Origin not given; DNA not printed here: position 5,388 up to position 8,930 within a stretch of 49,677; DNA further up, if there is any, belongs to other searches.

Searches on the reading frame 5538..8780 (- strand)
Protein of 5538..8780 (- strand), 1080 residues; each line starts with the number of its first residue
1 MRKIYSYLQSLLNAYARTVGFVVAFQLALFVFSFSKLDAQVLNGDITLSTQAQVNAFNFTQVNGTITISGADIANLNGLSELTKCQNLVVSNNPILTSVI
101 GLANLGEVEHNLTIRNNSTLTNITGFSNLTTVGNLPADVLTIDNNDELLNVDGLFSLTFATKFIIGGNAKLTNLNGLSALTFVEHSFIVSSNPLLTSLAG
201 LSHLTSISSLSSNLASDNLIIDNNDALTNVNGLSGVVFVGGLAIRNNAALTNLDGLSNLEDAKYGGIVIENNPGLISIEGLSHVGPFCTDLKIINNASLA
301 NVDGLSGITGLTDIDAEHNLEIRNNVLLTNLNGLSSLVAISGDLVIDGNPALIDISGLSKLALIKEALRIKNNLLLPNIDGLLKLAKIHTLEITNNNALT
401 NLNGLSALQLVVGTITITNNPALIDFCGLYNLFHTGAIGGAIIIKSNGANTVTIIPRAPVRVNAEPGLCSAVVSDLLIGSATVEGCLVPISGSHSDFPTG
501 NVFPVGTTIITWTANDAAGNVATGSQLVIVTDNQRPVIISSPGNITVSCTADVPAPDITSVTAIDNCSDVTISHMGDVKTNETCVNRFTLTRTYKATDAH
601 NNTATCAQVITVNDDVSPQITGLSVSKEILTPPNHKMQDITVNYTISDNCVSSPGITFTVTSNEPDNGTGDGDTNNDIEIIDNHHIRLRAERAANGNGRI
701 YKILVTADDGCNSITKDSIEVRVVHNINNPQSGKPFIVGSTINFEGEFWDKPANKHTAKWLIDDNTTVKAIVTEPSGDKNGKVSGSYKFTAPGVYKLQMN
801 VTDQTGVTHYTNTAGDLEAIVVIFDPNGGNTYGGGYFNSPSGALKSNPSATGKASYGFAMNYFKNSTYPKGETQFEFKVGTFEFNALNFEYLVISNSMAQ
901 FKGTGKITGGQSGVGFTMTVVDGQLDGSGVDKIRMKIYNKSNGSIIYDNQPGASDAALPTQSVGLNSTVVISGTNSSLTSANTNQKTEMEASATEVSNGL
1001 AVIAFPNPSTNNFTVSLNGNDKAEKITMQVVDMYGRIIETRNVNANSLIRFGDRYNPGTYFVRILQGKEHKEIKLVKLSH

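Call 73: search_protein_families(library=pfam, proteins=[window:5538-8780:-], max_evalue=0.00001)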
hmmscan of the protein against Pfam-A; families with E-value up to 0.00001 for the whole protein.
window:5538-8780:- (1080 aa): 5 families
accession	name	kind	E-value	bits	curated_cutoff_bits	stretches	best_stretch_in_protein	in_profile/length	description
PF18962.6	Por_Secre_tail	-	1.4e-09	38.5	27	1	1005-1072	2-70/75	Secretion system C-terminal sorting domain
PF23237.1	HYR_4C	-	6.5e-09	36.3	27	1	539-612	3-73/73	HYR-like domain with 4 cysteines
PF01030.30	Recep_L_domain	-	2.3e-06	28.1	21.8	0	171-273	20-97/112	Receptor L domain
PF23952.1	LRR_EndoS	-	6.1e-06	26.9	27.9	0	51-123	13-87/116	Endo-beta-N-acetylglucosaminidase EndoS LRR domain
PF18911.6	PKD_4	-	9.4e-06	26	27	0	738-813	16-80/85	PKD domain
